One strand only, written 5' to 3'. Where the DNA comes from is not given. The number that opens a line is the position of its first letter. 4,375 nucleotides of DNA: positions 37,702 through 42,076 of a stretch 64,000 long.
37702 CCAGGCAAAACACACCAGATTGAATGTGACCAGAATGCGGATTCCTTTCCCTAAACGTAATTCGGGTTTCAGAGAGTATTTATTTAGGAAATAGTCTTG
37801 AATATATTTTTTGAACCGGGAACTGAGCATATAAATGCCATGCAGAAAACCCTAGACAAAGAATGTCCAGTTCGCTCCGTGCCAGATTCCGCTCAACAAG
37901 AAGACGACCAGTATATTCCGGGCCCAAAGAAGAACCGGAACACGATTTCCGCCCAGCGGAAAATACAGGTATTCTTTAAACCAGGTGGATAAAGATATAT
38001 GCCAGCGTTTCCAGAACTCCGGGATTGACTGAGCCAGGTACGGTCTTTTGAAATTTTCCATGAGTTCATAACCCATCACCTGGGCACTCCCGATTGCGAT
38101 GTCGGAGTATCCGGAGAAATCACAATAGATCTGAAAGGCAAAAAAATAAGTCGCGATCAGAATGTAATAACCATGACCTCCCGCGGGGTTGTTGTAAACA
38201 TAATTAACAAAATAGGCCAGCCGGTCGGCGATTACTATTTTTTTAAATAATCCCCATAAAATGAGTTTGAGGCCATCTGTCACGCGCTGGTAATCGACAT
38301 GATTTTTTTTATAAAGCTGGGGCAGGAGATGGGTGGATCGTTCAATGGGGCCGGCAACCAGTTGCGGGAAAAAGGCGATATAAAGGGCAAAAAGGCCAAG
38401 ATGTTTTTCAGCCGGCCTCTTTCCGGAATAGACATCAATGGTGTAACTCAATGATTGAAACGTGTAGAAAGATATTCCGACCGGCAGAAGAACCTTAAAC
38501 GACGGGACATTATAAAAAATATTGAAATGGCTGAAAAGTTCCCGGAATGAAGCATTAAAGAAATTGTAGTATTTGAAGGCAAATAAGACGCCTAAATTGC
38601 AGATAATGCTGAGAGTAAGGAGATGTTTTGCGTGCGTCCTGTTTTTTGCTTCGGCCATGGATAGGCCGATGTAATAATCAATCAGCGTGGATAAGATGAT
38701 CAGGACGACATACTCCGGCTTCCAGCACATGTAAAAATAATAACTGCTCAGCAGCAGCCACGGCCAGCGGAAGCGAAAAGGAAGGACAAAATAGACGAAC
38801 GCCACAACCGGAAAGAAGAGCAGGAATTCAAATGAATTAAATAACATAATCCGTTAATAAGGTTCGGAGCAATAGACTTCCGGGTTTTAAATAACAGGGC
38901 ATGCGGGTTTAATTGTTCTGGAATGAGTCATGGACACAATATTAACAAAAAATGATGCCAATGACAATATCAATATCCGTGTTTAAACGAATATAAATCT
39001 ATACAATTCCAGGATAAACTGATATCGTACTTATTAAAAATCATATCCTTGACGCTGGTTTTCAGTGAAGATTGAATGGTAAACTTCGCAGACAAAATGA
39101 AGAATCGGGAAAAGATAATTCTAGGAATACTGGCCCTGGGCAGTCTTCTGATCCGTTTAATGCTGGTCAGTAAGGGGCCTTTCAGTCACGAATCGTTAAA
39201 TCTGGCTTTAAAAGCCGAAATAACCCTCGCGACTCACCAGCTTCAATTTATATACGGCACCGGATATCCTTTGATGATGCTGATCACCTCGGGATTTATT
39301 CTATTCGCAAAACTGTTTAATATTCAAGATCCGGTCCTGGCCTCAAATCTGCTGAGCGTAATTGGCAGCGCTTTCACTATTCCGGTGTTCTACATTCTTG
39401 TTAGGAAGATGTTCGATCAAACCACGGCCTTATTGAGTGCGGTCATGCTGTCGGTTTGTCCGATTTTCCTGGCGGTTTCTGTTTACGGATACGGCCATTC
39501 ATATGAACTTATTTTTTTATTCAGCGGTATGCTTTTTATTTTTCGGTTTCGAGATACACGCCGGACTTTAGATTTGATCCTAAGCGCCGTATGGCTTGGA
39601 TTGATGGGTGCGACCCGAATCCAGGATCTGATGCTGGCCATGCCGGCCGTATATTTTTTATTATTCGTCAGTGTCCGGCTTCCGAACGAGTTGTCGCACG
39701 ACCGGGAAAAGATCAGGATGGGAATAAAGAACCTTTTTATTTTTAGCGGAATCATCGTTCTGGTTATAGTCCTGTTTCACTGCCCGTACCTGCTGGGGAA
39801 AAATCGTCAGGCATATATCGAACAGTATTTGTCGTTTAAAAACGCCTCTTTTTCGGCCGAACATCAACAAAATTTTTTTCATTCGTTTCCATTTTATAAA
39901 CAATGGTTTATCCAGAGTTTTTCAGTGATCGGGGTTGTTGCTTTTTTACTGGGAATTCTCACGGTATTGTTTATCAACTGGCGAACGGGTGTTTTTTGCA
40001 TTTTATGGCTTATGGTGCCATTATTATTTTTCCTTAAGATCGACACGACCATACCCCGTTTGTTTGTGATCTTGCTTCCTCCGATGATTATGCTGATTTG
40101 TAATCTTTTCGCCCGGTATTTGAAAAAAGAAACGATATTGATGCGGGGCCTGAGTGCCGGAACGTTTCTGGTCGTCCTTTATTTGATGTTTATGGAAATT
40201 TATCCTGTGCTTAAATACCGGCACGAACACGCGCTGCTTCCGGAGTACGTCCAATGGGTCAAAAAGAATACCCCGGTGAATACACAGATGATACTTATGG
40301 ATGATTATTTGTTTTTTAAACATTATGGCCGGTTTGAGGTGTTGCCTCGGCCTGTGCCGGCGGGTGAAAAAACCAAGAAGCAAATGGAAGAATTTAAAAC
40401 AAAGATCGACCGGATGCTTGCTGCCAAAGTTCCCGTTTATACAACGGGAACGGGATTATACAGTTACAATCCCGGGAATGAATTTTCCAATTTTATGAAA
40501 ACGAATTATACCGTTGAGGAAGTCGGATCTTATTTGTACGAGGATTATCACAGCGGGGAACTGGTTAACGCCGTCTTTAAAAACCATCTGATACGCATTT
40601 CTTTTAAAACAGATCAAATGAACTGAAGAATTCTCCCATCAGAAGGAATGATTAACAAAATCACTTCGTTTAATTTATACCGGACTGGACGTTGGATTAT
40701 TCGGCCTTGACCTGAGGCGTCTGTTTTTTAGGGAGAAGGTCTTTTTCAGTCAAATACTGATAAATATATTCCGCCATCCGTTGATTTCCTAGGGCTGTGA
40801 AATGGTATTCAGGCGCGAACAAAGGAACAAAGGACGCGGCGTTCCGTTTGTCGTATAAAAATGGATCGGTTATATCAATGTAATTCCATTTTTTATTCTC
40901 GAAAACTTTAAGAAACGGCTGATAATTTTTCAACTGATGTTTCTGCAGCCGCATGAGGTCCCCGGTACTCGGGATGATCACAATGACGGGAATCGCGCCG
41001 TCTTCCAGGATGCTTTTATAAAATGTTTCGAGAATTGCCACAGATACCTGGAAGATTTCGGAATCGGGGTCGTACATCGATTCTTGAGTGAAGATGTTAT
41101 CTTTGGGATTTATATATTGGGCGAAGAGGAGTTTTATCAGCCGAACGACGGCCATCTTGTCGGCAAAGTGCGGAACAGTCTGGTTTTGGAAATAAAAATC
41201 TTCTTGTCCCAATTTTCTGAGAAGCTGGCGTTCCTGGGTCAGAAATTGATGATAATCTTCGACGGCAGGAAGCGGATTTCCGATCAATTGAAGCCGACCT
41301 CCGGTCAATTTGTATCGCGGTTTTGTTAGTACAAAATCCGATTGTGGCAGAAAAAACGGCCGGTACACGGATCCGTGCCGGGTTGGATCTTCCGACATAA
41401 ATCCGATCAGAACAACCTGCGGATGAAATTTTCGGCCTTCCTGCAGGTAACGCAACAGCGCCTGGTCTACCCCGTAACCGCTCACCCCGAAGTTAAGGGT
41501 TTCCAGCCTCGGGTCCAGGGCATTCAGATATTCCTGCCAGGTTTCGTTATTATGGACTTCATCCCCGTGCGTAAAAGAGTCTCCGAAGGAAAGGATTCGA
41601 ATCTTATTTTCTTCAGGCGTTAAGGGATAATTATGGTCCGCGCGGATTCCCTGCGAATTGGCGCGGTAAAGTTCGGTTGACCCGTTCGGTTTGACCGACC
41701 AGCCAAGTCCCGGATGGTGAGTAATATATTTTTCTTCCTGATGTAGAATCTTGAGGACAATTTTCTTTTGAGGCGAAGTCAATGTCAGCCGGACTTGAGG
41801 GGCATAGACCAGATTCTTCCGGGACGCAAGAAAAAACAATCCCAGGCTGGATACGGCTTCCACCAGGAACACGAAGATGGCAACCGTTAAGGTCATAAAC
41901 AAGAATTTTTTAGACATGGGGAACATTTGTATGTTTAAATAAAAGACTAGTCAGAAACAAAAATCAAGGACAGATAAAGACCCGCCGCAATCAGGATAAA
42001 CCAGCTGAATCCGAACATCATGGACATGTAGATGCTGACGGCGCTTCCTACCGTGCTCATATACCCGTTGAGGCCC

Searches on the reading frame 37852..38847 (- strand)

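Call 11: search_protein_families(library=pfam, proteins=[window:37852-38847:-], max_evalue=0.0001)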
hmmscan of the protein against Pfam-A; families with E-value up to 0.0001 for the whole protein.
window:37852-38847:- (331 aa): 2 families
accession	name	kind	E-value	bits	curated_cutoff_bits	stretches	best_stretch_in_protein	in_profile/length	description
PF03062.24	MBOAT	-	2.1e-18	67.2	27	1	153-330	84-281/337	MBOAT, membrane-bound O-acyltransferase family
PF13813.11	MBOAT_2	-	5.9e-06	26.9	25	1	265-325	4-66/85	Membrane bound O-acyl transferase family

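Call 18: search_protein_families(library=ncbifam, proteins=[window:37852-38847:-], max_evalue=0.01)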
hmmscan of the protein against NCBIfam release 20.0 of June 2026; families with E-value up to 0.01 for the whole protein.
window:37852-38847:- (331 aa): 1 family
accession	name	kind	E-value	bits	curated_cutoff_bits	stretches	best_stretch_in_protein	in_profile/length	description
TIGR04091.1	LTA_dltB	equivalog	2.2e-37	129.2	375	1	9-331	12-326/380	D-alanyl-lipoteichoic acid biosynthesis protein DltB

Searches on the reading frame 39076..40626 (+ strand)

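Call 11: search_protein_families(library=pfam, proteins=[window:39076-40626:+], max_evalue=0.0001)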
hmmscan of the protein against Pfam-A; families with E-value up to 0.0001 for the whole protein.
window:39076-40626:+ (516 aa): 2 families
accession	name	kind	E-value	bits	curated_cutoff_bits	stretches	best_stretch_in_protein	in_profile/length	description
PF13231.12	PMT_2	-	5.6e-12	46.6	26.1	1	76-199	12-133/160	Dolichyl-phosphate-mannose-protein mannosyltransferase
PF11028.14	TMEM260-like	-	3.6e-05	24.1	24.2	1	48-199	4-173/179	Protein O-mannosyl-transferase TMEM260-like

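Call 18: search_protein_families(library=ncbifam, proteins=[window:39076-40626:+], max_evalue=0.01)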
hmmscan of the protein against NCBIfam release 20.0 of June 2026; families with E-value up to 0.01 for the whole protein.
window:39076-40626:+ (516 aa): 2 families
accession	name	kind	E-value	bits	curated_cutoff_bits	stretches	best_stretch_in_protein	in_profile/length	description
TIGR03663.1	TIGR03663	subfamily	3.4e-05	23.1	126.25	1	16-354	4-345/435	flippase activity-associated protein Agl23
TIGR04154.1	archaeo_STT3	subfamily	8.2e-05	21.1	450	1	89-241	97-260/831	oligosaccharyl transferase, archaeosortase A system-associated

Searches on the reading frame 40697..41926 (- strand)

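Call 11: search_protein_families(library=pfam, proteins=[window:40697-41926:-], max_evalue=0.0001)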
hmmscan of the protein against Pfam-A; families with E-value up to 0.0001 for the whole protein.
window:40697-41926:- (409 aa): 2 families
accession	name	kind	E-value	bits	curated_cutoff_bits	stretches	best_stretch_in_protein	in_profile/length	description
PF13472.12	Lipase_GDSL_2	-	5.8e-09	37.1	32.9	1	114-176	2-70/178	GDSL-like Lipase/Acylhydrolase family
PF00657.28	Lipase_GDSL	-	3.1e-06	27.9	23.6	0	111-185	1-93/208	GDSL-like Lipase/Acylhydrolase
